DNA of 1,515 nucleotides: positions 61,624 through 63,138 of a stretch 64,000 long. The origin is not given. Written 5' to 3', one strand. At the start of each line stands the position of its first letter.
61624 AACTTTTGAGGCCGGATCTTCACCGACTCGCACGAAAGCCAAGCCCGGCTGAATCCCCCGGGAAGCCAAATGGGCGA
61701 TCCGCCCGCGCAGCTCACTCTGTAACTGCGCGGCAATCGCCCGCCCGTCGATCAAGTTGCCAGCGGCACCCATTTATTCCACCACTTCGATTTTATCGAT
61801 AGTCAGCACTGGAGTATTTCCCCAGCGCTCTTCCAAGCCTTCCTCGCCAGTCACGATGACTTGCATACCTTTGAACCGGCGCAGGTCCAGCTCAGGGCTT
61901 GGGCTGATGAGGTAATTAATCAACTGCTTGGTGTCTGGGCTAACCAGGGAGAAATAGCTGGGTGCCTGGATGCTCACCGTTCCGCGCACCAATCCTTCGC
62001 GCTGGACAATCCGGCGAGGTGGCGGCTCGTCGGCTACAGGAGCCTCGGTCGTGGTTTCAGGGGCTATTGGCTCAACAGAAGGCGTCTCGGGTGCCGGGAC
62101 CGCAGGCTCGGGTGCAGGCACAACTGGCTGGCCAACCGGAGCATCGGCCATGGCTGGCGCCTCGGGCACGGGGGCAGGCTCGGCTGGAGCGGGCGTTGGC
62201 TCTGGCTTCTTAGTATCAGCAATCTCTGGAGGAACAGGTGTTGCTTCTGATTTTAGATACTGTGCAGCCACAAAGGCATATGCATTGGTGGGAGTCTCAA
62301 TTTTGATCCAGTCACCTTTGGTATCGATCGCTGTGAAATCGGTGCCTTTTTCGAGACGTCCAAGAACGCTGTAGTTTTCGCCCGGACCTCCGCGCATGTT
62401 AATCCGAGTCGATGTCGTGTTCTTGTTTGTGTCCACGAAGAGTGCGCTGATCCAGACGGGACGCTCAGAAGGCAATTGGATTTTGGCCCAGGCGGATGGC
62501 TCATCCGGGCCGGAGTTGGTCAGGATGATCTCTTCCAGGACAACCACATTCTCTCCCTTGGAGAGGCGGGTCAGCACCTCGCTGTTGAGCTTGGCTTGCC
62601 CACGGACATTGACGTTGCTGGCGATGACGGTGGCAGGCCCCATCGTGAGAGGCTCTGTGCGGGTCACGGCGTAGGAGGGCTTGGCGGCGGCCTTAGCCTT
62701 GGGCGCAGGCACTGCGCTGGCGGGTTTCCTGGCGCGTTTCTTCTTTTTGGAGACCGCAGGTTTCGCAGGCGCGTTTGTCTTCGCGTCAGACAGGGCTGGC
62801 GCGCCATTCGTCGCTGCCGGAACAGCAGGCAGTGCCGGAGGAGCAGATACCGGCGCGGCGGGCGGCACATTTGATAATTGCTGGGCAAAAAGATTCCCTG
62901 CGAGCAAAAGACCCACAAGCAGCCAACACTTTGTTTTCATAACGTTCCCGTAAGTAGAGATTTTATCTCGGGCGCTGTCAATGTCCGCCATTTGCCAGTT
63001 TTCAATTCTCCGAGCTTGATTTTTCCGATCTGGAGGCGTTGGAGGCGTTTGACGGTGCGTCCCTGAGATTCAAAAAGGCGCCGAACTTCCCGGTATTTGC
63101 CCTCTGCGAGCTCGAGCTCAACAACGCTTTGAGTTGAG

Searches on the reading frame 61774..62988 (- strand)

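Call 22: search_protein_families(library=pfam, proteins=[window:61774-62988:-], max_evalue=0.001)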
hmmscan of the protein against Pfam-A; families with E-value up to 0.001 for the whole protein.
window:61774-62988:- (404 aa): 2 families
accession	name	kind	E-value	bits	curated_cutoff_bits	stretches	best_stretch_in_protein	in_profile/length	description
PF08239.17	SH3_3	-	9.7e-19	67.7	27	2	195-246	2-54/54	Bacterial SH3 domain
PF06347.19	SH3_4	-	3.4e-06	27.1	24.1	1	194-231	3-40/56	Bacterial SH3 domain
